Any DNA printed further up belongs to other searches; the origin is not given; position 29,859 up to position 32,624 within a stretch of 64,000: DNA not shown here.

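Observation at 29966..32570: AT-rich single-gene islet encoding a TIR / NB-ARC / TPR STAND protein (plant-NLR-like architecture): candidate NAD+-consuming immune sensor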

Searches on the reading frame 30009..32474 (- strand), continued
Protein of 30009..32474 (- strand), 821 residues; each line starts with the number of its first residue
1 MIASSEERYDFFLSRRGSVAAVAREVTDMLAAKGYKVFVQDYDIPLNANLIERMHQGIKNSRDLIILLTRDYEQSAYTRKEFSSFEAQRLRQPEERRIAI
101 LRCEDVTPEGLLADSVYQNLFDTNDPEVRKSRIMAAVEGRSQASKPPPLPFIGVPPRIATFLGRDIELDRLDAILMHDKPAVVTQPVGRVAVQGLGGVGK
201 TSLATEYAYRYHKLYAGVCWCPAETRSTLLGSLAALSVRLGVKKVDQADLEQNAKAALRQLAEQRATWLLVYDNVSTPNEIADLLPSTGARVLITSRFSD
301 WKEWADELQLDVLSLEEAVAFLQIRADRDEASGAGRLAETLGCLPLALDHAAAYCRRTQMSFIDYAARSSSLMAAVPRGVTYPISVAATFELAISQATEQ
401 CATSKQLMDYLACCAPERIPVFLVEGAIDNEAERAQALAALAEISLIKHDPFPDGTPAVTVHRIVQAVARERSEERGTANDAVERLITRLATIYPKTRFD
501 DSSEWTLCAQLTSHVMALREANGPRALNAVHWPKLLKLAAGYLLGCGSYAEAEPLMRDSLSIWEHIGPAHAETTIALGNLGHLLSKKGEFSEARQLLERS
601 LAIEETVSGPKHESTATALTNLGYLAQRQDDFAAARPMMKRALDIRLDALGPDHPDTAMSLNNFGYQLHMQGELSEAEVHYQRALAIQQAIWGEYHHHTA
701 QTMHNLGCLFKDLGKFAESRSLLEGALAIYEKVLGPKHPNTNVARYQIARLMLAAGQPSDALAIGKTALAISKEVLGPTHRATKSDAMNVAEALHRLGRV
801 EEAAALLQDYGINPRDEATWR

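Call 34: find_encoding_contigs(protein=P0076, flank=8000, max_places=2)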
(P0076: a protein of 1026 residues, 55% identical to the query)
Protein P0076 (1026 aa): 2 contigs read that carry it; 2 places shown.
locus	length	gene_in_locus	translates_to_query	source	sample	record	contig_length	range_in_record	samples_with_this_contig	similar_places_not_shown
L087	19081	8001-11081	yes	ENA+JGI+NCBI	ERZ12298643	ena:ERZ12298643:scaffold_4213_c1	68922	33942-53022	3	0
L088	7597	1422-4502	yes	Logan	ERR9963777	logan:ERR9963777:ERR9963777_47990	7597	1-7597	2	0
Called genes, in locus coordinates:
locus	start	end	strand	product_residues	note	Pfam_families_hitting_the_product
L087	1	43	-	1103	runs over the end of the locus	PF00656:Peptidase_C14, PF08289:Flu_M1_C (faint), PF08238:Sel1, PF01471:PG_binding_1, PF00581:Rhodanese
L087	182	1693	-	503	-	PF00656:Peptidase_C14, PF08238:Sel1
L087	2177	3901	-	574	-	-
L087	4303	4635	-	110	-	-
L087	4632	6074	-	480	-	PF00082:Peptidase_S8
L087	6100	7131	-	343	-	-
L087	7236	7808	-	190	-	PF00691:OmpA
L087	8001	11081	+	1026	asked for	PF13676:TIR_2, PF13424:TPR_12, PF17874:TPR_MalT, PF24885:TPR_NPHP3, PF13374:TPR_10, PF13424:TPR_12, PF13374:TPR_10, PF24885:TPR_NPHP3, +30 more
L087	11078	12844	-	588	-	PF20308:TPR-S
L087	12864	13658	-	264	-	PF00082:Peptidase_S8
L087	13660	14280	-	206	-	PF13185:GAF_2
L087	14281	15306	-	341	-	PF05114:MbnB_TglH_ChrH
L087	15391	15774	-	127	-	-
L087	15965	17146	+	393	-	PF04055:Radical_SAM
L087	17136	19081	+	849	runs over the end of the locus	PF00664:ABC_membrane, PF00005:ABC_tran, PF13304:AAA_21 (weak)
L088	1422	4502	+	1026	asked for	PF13676:TIR_2, PF13424:TPR_12, PF17874:TPR_MalT, PF24885:TPR_NPHP3, PF13374:TPR_10, PF13424:TPR_12, PF13374:TPR_10, PF24885:TPR_NPHP3, +30 more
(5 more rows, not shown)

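Call 35: find_encoding_contigs(protein=P0002, flank=8000, max_places=2)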
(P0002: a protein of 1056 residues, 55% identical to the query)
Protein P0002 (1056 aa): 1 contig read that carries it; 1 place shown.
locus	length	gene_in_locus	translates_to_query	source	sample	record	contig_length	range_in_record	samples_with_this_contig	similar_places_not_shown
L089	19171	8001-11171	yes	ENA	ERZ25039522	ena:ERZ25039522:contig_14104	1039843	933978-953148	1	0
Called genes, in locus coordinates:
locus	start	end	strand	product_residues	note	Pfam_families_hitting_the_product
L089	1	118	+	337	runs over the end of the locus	PF00113:Enolase_C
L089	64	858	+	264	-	PF00389:2-Hacid_dh, PF02826:2-Hacid_dh_C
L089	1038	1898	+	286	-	PF02353:CMAS, PF05175:MTS (weak), PF13489:Methyltransf_23, PF01209:Ubie_methyltran, PF13649:Methyltransf_25, PF13847:Methyltransf_31, PF08241:Methyltransf_11, PF08242:Methyltransf_12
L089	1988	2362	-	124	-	PF10118:Metal_hydrol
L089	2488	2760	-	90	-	PF10118:Metal_hydrol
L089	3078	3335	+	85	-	PF13356:Arm-DNA-bind_3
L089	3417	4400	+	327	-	PF00589:Phage_integrase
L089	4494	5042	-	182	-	-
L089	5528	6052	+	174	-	PF08708:PriCT_1 (weak)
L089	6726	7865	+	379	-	-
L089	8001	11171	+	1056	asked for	PF13676:TIR_2, PF13374:TPR_10, PF13424:TPR_12, PF17874:TPR_MalT, PF24885:TPR_NPHP3, PF13374:TPR_10, PF13424:TPR_12, PF24885:TPR_NPHP3, +40 more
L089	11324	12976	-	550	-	PF01609:DDE_Tnp_1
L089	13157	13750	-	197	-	PF01695:IstB_IS21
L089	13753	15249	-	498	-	PF00665:rve (weak), PF22483:Mu-transpos_C_2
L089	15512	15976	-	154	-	-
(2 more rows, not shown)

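Call 37: predict_structure(alignment_id=A1)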
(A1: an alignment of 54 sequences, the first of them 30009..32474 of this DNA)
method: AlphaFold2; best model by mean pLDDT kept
length: 821 residues; sequences in the alignment: 54
mean_pLDDT: 75.3   pTM: 0.50
mean pLDDT of the five models: 75.3, 69.6, 69.2, 64.9, 64.8
residues with pLDDT >= 90: 217; 70-90: 290; 50-70: 230; < 50: 84
segments of 3 or more residues with pLDDT < 50: 1-5, 141-151, 159-163, 178-198, 297-300, 302-311, 377-383, 446-449, 470-473, 475-478
pLDDT, mean of each block of 10 residues (from residue 1): 54 84 88 87 64 82 87 77 82 73 79 71 80 78 40 49 54 54 30 45 63 63 65 74 70 77 64 60 61 55 46 72 83 86 66 75 83 55 54 65 65 59 69 65 52 54 51 48 73 77 76 79 62 90 85 92 84 90 90 95 92 93 91 93 96 93 95 95 95 87 97 95 96 87 95 96 96 87 92 94 92 72 49
secondary structure, 60 per line:
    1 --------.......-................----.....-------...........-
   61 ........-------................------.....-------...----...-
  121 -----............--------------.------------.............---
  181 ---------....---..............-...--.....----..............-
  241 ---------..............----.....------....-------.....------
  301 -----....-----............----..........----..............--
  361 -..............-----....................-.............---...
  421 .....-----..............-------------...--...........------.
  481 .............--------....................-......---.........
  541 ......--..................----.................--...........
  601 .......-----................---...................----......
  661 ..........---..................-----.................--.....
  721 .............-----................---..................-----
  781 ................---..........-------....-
elements in order (helices of 4 or more, strands of 3 or more residues): E9-15 H17-32 E37-41 H49-59 E61-68 H76-91 E98-102 E117-119 H126-137 H165-177 E190-193 H197-210 E217-221 H226-239 H250-263 E268-272 H279-282 E290-294 E306-309 H315-326 H331-340 H345-358 H362-375 H381-400 H402-414 E418-420 H421-425 H431-444 E458-460 H463-473 H480-493 H502-521 H523-528 H532-546 H549-566 H571-587 H590-607 H613-628 H632-650 H655-670 H674-691 H697-713 H716-733 H739-754 H758-775 H781-796 H800-809 H817-820

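Call 39: fold_search(model_id=the predicted structure, library=pdb)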
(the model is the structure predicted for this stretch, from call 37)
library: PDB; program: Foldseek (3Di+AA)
matches with E <= 10: 1676; with E <= 0.001: 264
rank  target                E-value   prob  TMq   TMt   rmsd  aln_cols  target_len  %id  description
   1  6swu_D                1.5e-10  1.00  0.21  0.54  11.1       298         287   25  Crystal structure of the TPR domain of KLC1 in complex with an engineered high-affinity cargo peptide. (released 2020-09-30)
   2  6swu_E                1.6e-10  1.00  0.24  0.61   5.8       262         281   26  Crystal structure of the TPR domain of KLC1 in complex with an engineered high-affinity cargo peptide. (released 2020-09-30)
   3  6swu_A                1.6e-10  1.00  0.22  0.53   9.7       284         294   27  Crystal structure of the TPR domain of KLC1 in complex with an engineered high-affinity cargo peptide. (released 2020-09-30)
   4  7ai4_A                1.7e-10  1.00  0.23  0.63   5.9       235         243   30  Crystal structure of the KLC1-TPR domain truncated from its nonTPR region ([A1-B6]-Delta-nonTPR fragment) (released 2021-10-06)
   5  6swu_C                1.7e-10  1.00  0.21  0.54  11.2       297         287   25  Crystal structure of the TPR domain of KLC1 in complex with an engineered high-affinity cargo peptide. (released 2020-09-30)
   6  6ejn_A                1.8e-10  1.00  0.21  0.51   7.8       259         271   27  The KLC2 TPR domain bound to the JIP3 leucine zipper domain (released 2018-09-05)
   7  6swu_B                1.8e-10  1.00  0.22  0.55  10.6       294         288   25  Crystal structure of the TPR domain of KLC1 in complex with an engineered high-affinity cargo peptide. (released 2020-09-30)
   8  8jal_B                2.9e-10  1.00  0.25  0.33  23.2       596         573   14  Structure of CRL2APPBP2 bound with RxxGP degron (dimer) (released 2023-10-18)
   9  6ejn_B                4.4e-10  1.00  0.20  0.51   8.9       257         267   28  The KLC2 TPR domain bound to the JIP3 leucine zipper domain (released 2018-09-05)
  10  6swu_F                4.9e-10  1.00  0.21  0.55  10.7       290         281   26  Crystal structure of the TPR domain of KLC1 in complex with an engineered high-affinity cargo peptide. (released 2020-09-30)
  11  7ai4_B                5.5e-10  1.00  0.21  0.61   6.5       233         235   31  Crystal structure of the KLC1-TPR domain truncated from its nonTPR region ([A1-B6]-Delta-nonTPR fragment) (released 2021-10-06)
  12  6f9i_B                7.2e-10  1.00  0.22  0.57   6.8       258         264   27  Crystal structure of KLC2 bound to the second tryptophan-acidic motif peptide from calsyntenin-1 (released 2018-09-05)
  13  6f9i_A                8.4e-10  1.00  0.22  0.57   8.0       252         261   28  Crystal structure of KLC2 bound to the second tryptophan-acidic motif peptide from calsyntenin-1 (released 2018-09-05)
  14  3edt_B                1.2e-09  1.00  0.20  0.53   7.2       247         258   27  Crystal structure of the mutated S328N hKLC2 TPR domain (released 2009-02-10)
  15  5fjy_A                1.4e-09  1.00  0.20  0.53  11.5       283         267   23  Crystal structure of mouse kinesin light chain 2 (residues 161-480) (released 2016-02-24)
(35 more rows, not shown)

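Call 40: search_protein_families(library=ncbifam, alignment_id=A1, max_evalue=0.00001)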
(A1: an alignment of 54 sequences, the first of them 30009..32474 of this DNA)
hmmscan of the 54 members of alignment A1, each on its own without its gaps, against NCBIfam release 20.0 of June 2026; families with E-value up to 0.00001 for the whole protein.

A. member 1, window:30009-32474:- (821 aa): 5 families
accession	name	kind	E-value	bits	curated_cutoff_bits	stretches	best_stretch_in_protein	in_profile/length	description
NF040586.1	FxSxx_TPR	equivalog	1.3e-118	397.6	300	1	154-809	1-665/830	FxSxx-COOH system tetratricopeptide repeat protein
TIGR02521.1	type_IV_pilW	equivalog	1.3e-13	51.1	154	1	654-731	95-166/234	type IV pilus biogenesis/stability protein PilW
TIGR00540.1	TPR_hemY_coli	hypoth_equivalog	2.4e-06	26.6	142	0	570-635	322-378/385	heme biosynthesis-associated TPR protein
NF033920.0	C39_PA2778_fam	equivalog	5.7e-06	25.9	150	0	654-728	186-252/255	PA2778 family cysteine peptidase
NF042941.1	Retron_TIR_antiphage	equivalog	1e-05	24.6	600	0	4-124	335-458/464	TIR domain-containing anti-phage reverse transcriptase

B. families by the number of members that match (of 54 scanned): 15 families
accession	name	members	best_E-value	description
NF040586.1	FxSxx_TPR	54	5e-151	FxSxx-COOH system tetratricopeptide repeat protein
TIGR02521.1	type_IV_pilW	50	1e-19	type IV pilus biogenesis/stability protein PilW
NF033920.0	C39_PA2778_fam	48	2.3e-16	PA2778 family cysteine peptidase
TIGR02917.1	PEP_TPR_lipo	36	1.4e-16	XrtA/PEP-CTERM system TPR-repeat protein PrsT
NF033758.1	gliding_GltE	16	1.3e-08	adventurous gliding motility TPR repeat lipoprotein GltE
TIGR00540.1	TPR_hemY_coli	15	2.6e-11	heme biosynthesis-associated TPR protein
NF053520.1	HK_Porph_FimS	13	3.5e-11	sensor histidine kinase FimS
NF002725.1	PRK02603.1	10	6.4e-09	photosystem I assembly protein Ycf3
NF042941.1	Retron_TIR_antiphage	7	1.3e-08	TIR domain-containing anti-phage reverse transcriptase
TIGR00990.1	3a0801s09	5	4e-09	mitochondrial import receptor subunit TOM70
NF033762.1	social_mot_Tgl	2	5.6e-08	social motility TPR repeat lipoprotein Tgl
NF058526.1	Thoeris_type3_ThcB4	2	6.7e-06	Thoeris type III anti-phage system protein ThcB4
NF041717.1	HaaA_phane_TPR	1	2e-33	cyclophane-containing RiPP biosynthesis TPR protein HaaT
NF033161.1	lipo_LipL41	1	3.6e-07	lipoprotein LipL41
NF047371.1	FlcA_CTERM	1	1.8e-06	periplasmic flagellar collar protein FlcA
